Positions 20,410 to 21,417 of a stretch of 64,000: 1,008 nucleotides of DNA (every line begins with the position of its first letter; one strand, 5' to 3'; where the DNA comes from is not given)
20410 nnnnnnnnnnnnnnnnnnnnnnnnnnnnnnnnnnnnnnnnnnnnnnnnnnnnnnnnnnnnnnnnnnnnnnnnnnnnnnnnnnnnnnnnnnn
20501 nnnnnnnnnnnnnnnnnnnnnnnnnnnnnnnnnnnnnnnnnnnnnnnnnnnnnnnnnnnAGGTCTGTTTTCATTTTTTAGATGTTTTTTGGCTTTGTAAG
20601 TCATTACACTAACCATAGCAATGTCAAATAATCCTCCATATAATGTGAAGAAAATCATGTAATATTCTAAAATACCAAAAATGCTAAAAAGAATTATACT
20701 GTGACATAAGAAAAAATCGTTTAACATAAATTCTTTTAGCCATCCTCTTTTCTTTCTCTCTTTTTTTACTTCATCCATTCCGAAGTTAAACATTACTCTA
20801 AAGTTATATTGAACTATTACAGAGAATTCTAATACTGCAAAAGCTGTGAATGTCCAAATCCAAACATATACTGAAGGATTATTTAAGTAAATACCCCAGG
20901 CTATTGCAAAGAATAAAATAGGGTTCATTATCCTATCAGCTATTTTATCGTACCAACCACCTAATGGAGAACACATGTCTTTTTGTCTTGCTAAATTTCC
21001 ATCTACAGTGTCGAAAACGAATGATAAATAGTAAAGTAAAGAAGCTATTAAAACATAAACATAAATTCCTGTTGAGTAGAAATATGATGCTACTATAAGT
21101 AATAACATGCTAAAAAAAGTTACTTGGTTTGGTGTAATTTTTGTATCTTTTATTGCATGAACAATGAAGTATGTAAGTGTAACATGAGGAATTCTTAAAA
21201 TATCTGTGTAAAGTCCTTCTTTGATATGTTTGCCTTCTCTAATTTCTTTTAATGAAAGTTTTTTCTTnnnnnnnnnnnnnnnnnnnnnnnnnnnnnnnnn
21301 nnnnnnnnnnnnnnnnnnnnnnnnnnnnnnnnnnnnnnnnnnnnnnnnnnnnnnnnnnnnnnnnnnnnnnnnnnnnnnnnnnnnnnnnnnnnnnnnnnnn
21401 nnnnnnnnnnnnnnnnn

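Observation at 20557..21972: Methyltransferase fused to CDP-alcohol phosphatidyltransferase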

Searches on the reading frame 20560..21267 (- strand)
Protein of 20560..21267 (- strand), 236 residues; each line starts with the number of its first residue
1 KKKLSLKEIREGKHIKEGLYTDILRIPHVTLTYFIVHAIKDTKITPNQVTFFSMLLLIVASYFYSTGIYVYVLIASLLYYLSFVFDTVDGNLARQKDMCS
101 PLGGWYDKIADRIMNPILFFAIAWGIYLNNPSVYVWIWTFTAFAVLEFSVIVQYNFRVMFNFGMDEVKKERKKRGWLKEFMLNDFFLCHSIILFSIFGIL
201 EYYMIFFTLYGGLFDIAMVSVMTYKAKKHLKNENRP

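Call 14: find_homologous_proteins(query=window:20560-21267:-, max_evalue=0.001)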
Query seq(236 aa) (236 aa): 2 proteins with E <= 0.001 among 252 candidates.
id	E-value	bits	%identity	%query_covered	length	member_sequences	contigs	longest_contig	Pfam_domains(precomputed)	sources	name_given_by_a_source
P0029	2.3e-106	373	68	98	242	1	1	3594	PF01066.27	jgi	jgi:phosphatidylglycerophosphate synthase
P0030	5.6e-101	355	66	99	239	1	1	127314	PF01066.27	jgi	jgi:phosphatidylglycerophosphate synthase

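Call 16: find_encoding_contigs(protein=P0030, flank=10000, max_places=3)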
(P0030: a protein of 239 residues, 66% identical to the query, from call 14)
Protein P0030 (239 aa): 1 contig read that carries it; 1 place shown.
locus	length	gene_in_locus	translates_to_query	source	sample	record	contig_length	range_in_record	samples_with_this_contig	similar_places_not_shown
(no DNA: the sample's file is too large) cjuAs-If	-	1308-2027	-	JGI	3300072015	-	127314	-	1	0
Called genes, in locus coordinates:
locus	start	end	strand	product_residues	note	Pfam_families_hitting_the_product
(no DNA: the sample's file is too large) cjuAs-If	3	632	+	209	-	?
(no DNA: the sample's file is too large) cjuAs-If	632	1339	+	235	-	PF13489:Methyltransf_23, PF13847:Methyltransf_31 (weak), PF08241:Methyltransf_11 (weak), PF08242:Methyltransf_12 (weak), PF13649:Methyltransf_25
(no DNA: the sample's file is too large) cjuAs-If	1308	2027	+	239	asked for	PF01066:CDP-OH_P_transf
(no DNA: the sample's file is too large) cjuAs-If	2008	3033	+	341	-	-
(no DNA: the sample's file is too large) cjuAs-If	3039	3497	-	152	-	PF08719:NADAR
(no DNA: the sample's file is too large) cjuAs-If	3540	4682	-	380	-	PF00534:Glycos_transf_1, PF13692:Glyco_trans_1_4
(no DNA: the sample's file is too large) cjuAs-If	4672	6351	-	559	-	PF13231:PMT_2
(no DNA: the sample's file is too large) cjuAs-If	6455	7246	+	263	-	-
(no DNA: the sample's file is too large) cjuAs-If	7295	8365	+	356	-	PF13439:Glyco_transf_4, PF00534:Glycos_transf_1, PF13692:Glyco_trans_1_4, PF13524:Glyco_trans_1_2 (weak)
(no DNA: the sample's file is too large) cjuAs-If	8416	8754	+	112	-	-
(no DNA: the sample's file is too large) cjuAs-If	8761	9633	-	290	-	PF00535:Glycos_transf_2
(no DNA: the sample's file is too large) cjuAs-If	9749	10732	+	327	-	PF00106:adh_short (weak), PF01073:3Beta_HSD, PF01370:Epimerase, PF02719:Polysacc_synt_2, PF04321:RmlD_sub_bind, PF07993:NAD_binding_4, PF13460:NAD_binding_10, PF16363:GDP_Man_Dehyd, +1 more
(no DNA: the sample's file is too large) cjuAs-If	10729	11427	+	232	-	PF00483:NTP_transferase, PF12804:NTP_transf_3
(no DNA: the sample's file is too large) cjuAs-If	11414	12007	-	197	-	PF13489:Methyltransf_23 (weak), PF13847:Methyltransf_31, PF08241:Methyltransf_11, PF08242:Methyltransf_12 (weak), PF13649:Methyltransf_25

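Call 17: find_encoding_contigs(protein=P0029, flank=5000, max_places=3)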
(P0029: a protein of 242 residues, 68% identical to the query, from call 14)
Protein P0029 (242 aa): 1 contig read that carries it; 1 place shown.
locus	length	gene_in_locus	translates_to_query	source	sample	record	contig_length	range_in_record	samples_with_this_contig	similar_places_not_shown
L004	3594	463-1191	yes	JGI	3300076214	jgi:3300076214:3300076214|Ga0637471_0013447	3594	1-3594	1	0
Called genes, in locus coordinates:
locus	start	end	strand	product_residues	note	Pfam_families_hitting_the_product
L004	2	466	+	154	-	?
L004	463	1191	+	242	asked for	PF01066:CDP-OH_P_transf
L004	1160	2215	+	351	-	-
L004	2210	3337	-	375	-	PF13439:Glyco_transf_4, PF00534:Glycos_transf_1, PF13692:Glyco_trans_1_4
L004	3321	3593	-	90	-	?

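Call 53: find_related_loci(query=A3, collection=genome_contigs, flank=8000)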
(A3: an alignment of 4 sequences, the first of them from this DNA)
Query A3 (236 aa) in genome_contigs; peptide patterns used: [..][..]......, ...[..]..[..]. (x = any residue, [..] = any of these).
138 stretches matched a pattern; 2 encode a relative of the query (tblastn E <= 1e-3); 2 distinct loci.
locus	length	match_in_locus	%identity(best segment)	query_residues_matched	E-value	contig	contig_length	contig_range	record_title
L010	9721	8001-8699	95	4-236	2e-155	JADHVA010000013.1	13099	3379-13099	MAG: Nanoarchaeota archaeon isolate BS150m-G60 BS-150m-C4265, whole genome shotgun sequence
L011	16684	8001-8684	94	9-236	1e-150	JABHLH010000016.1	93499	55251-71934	MAG: archaeon isolate SI037S2_bin4 k141_1268735, whole genome shotgun sequence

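Call 56: find_related_loci(query=A3, collection=metagenome_contigs, flank=7000)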
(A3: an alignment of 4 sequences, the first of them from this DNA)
Query A3 (236 aa) in metagenome_contigs; peptide patterns used: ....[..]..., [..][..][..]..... (x = any residue, [..] = any of these).
197 stretches matched a pattern; 2 encode a relative of the query (tblastn E <= 1e-3); 2 distinct loci.
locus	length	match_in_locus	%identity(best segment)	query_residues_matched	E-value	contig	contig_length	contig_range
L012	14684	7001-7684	94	9-236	6e-151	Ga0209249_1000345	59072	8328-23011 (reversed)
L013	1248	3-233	99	160-236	5e-50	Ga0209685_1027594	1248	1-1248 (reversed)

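Call 58: search_protein_families(library=pfam, proteins=[L004:1160-2215:+], max_evalue=10)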
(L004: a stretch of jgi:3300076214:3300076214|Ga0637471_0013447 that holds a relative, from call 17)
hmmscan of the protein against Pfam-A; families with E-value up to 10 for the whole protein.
L004:1160-2215:+ (351 aa): 0 families

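Call 66: find_homologous_proteins(query=A2, max_evalue=1e-10)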
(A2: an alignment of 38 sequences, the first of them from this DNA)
Query A2 (38 sequences) (236 aa, profile of the alignment): 74 proteins with E <= 1e-10 among 8000 candidates.
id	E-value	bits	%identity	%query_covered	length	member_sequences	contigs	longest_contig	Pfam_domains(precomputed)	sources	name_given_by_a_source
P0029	2.0e-76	275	68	98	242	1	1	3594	PF01066.27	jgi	jgi:phosphatidylglycerophosphate synthase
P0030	2.8e-75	271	66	99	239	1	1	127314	PF01066.27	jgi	jgi:phosphatidylglycerophosphate synthase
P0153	7.6e-61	224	31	79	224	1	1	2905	PF01066.27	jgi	jgi:phosphatidylglycerophosphate synthase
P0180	3.4e-59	218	45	86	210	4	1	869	PF01066.27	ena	-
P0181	1.2e-55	207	30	83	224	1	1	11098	PF01066.27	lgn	-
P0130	4.1e-50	188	37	46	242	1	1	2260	PF01066.27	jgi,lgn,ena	-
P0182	4.3e-42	162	32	76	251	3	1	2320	PF01066.27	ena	-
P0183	2.1e-38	150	35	61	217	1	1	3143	PF01066.27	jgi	jgi:phosphatidylglycerophosphate synthase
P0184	2.1e-37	147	24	84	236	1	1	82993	PF01066.27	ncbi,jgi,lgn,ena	-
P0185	8.9e-37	145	36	61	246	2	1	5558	PF01066.27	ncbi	-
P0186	5.4e-33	132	33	48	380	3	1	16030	PF01066.27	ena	-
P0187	5.5e-33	132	34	48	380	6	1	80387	PF01066.27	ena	-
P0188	8.5e-32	129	29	43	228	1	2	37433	PF01066.27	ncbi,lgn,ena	-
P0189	1.2e-31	128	37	43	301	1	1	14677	PF01066.27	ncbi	-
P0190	2.7e-31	127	36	44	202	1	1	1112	PF01066.27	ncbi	-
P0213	3.1e-22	97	32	66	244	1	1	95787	PF01066.27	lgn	-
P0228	3.8e-16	77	33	47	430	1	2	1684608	PF13847.13,PF13489.13,PF03848.21,PF13649.13,PF01066.27,PF08241.19,PF08242.19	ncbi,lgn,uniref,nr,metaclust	ncbi:SAM-dependent methyltransferase [Campylobacter iguaniorum]|uniref:SAM-dependent methyltransfera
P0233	1.4e-14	72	33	45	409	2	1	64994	PF01066.27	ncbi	ncbi:MAG: CDP-alcohol phosphatidyltransferase family protein [Desulfopila sp.]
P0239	2.1e-13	68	35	40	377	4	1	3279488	PF01066.27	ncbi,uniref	ncbi:CDP-alcohol phosphatidyltransferase family protein [Hansschlegelia sp. KR7-227]|uniref:CDP-alco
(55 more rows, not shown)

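Call 67: find_encoding_contigs(protein=P0228, flank=10000, max_places=2)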
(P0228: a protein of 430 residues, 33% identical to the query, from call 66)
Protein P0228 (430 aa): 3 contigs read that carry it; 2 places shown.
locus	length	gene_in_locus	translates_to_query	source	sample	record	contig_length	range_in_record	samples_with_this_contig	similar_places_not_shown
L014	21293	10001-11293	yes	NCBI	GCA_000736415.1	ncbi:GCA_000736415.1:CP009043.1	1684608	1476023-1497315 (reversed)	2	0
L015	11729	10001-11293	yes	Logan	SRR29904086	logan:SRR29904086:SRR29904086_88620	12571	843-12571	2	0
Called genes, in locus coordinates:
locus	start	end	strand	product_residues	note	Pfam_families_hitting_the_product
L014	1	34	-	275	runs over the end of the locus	PF13624:SurA_N_3, PF09312:SurA_N (weak), PF22506:Cj1289-like_C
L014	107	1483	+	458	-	PF00749:tRNA-synt_1c, PF19269:Anticodon_2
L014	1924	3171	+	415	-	PF00390:malic, PF00208:ELFV_dehydrog (weak), PF03949:Malic_M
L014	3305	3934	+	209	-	PF14681:UPRTase, PF00156:Pribosyltran (weak)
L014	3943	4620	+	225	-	PF02621:VitK2_biosynth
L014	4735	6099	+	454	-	PF02812:ELFV_dehydrog_N, PF00208:ELFV_dehydrog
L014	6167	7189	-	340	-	PF03102:NeuB, PF08666:SAF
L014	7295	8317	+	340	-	PF01041:DegT_DnrJ_EryC1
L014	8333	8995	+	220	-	PF03848:TehB, PF13489:Methyltransf_23, PF01209:Ubie_methyltran (faint), PF13847:Methyltransf_31, PF08241:Methyltransf_11, PF08242:Methyltransf_12, PF13649:Methyltransf_25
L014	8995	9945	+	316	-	-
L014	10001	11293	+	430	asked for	PF01066:CDP-OH_P_transf, PF03848:TehB, PF13489:Methyltransf_23, PF13847:Methyltransf_31, PF08241:Methyltransf_11, PF08242:Methyltransf_12, PF13649:Methyltransf_25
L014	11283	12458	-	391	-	PF01071:GARS_A, PF02222:ATP-grasp, PF02655:ATP-grasp_3, PF02786:CPSase_L_D2, PF07478:Dala_Dala_lig_C, PF13535:ATP-grasp_4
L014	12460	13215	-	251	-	PF01071:GARS_A (weak), PF02222:ATP-grasp (weak), PF02655:ATP-grasp_3, PF02786:CPSase_L_D2, PF07478:Dala_Dala_lig_C, PF13535:ATP-grasp_4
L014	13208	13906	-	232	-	PF02348:CTP_transf_3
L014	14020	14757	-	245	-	-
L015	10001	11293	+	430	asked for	PF01066:CDP-OH_P_transf, PF03848:TehB, PF13489:Methyltransf_23, PF13847:Methyltransf_31, PF08241:Methyltransf_11, PF08242:Methyltransf_12, PF13649:Methyltransf_25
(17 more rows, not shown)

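Call 68: search_protein_families(library=pfam, proteins=[P0228, P0186, P0233, P0239, P0189], max_evalue=0.001)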
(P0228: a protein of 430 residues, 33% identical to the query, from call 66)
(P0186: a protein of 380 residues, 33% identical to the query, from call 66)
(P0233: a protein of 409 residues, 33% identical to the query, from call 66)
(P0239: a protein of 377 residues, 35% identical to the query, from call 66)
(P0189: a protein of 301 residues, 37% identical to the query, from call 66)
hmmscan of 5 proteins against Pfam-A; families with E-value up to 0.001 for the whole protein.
P0228 (430 aa): 9 families
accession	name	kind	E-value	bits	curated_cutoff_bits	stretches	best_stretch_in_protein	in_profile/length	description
PF13649.12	Methyltransf_25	-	1.2e-15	58.4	27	1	262-353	2-97/97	Methyltransferase domain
PF01066.26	CDP-OH_P_transf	-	1.6e-15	58.3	22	1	43-189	2-135/152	CDP-alcohol phosphatidyltransferase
PF08241.18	Methyltransf_11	-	2.2e-15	57.5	21.2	1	262-357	1-95/95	Methyltransferase domain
PF13489.12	Methyltransf_23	-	1.1e-12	48.5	27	1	257-404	22-161/164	Methyltransferase domain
PF08242.18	Methyltransf_12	-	4.4e-10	40.6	30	1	262-355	1-98/98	Methyltransferase domain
PF13847.12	Methyltransf_31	-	8.7e-10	38.9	27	1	257-367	3-119/145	Methyltransferase domain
PF03848.20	TehB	-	1e-09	38.5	20.4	1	257-342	30-117/193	Tellurite resistance protein TehB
PF05724.17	TPMT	-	0.00018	21.7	26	0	230-355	6-152/218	Thiopurine S-methyltransferase (TPMT)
PF05175.20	MTS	-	0.00093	19.3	23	0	258-356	32-137/170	Methyltransferase small domain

P0186 (380 aa): 1 family
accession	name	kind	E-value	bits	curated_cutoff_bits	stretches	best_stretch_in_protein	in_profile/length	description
PF01066.26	CDP-OH_P_transf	-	4.5e-10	40.6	22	1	202-334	2-119/152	CDP-alcohol phosphatidyltransferase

P0233 (409 aa): 1 family
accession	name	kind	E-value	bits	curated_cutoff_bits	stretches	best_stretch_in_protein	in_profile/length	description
PF01066.26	CDP-OH_P_transf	-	1.4e-10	42.2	22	1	185-282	3-95/152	CDP-alcohol phosphatidyltransferase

P0239 (377 aa): 1 family
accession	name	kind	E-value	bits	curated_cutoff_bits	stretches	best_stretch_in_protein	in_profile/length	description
PF01066.26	CDP-OH_P_transf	-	2e-11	44.9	22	1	187-276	3-86/152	CDP-alcohol phosphatidyltransferase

P0189 (301 aa): 1 family
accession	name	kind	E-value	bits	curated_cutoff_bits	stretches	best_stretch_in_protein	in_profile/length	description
PF01066.26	CDP-OH_P_transf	-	1.9e-15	58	22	1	33-149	2-108/152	CDP-alcohol phosphatidyltransferase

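Call 69: find_encoding_contigs(protein=P0184, flank=6000, max_places=1)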
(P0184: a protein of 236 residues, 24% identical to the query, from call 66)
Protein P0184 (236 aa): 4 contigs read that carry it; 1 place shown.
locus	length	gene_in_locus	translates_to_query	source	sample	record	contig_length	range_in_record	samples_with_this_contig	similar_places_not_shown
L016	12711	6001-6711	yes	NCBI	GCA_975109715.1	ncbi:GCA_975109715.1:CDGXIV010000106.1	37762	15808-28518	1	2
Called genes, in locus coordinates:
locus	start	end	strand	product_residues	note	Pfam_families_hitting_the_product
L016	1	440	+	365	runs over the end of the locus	PF04607:RelA_SpoT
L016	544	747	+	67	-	PF10049:DUF2283 (weak)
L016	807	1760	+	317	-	PF00535:Glycos_transf_2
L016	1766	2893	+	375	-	PF01041:DegT_DnrJ_EryC1, PF00155:Aminotran_1_2, PF00266:Aminotran_5 (weak)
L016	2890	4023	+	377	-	PF13439:Glyco_transf_4 (weak), PF13579:Glyco_trans_4_4, PF20706:GT4-conflict, PF00534:Glycos_transf_1, PF13692:Glyco_trans_1_4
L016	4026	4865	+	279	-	PF01467:CTP_transf_like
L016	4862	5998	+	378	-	-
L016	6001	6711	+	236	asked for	PF01066:CDP-OH_P_transf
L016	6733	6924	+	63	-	-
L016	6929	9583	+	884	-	PF09586:YfhO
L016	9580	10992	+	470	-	PF01266:DAO, PF01593:Amino_oxidase, PF01946:Thi4 (weak), PF03486:HI0933_like (faint), PF12831:FAD_oxidored, PF13450:NAD_binding_8, PF13738:Pyr_redox_3 (faint)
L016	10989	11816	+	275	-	PF00106:adh_short, PF08659:KR, PF13561:adh_short_C2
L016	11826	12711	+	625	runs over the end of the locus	PF13522:GATase_6, PF12481:DUF3700 (weak), PF13537:GATase_7, PF00733:Asn_synthase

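Call 70: find_encoding_contigs(protein=P0181, flank=6000, max_places=1)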
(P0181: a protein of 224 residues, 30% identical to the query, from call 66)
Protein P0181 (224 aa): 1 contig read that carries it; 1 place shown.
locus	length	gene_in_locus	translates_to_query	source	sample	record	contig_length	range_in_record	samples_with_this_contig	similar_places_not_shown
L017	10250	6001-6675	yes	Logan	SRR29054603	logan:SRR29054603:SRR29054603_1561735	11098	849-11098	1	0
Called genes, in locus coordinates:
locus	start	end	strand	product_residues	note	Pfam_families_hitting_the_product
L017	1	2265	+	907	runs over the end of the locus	PF02516:STT3, PF21436:STT3-PglB_core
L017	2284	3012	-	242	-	PF00535:Glycos_transf_2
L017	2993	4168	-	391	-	PF01041:DegT_DnrJ_EryC1, PF01212:Beta_elim_lyase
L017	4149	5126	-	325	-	PF01073:3Beta_HSD, PF01370:Epimerase, PF02719:Polysacc_synt_2, PF04321:RmlD_sub_bind, PF05368:NmrA, PF07993:NAD_binding_4, PF13460:NAD_binding_10, PF16363:GDP_Man_Dehyd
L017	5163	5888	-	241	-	PF00483:NTP_transferase, PF12804:NTP_transf_3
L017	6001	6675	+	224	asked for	PF01066:CDP-OH_P_transf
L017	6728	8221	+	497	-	-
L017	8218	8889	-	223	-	PF01209:Ubie_methyltran (weak), PF13489:Methyltransf_23, PF13847:Methyltransf_31, PF08241:Methyltransf_11, PF08242:Methyltransf_12, PF13649:Methyltransf_25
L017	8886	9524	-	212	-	PF13489:Methyltransf_23, PF13847:Methyltransf_31 (faint), PF08241:Methyltransf_11, PF08242:Methyltransf_12, PF13649:Methyltransf_25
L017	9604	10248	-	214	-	?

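Call 71: find_encoding_contigs(protein=P0213, flank=6000, max_places=1)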
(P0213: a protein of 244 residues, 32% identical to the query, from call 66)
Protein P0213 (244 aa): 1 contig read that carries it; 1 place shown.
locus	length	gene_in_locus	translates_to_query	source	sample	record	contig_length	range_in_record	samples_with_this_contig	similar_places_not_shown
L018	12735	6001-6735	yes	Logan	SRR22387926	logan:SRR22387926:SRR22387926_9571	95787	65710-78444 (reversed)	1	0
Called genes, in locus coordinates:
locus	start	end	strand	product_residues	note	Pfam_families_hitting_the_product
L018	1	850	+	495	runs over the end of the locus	PF13231:PMT_2 (weak)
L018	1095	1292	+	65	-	-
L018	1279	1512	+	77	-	-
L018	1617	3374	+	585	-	PF02543:Carbam_trans_N, PF16861:Carbam_trans_C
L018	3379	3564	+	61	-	-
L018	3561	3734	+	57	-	-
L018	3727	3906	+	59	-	PF19451:DUF5989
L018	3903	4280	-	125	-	-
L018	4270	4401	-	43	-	-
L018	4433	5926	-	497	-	PF01943:Polysacc_synt, PF01554:MatE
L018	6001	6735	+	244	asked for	PF01066:CDP-OH_P_transf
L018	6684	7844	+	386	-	PF00483:NTP_transferase, PF12804:NTP_transf_3, PF02195:ParB_N (weak)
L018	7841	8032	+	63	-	-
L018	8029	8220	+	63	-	-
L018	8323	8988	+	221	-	PF12804:NTP_transf_3 (weak)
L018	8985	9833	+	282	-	PF13489:Methyltransf_23, PF03848:TehB (weak), PF13649:Methyltransf_25, PF13847:Methyltransf_31, PF08241:Methyltransf_11, PF08242:Methyltransf_12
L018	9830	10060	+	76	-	-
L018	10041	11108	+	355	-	-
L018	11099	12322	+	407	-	PF05167:DUF711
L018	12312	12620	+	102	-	-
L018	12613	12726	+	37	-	-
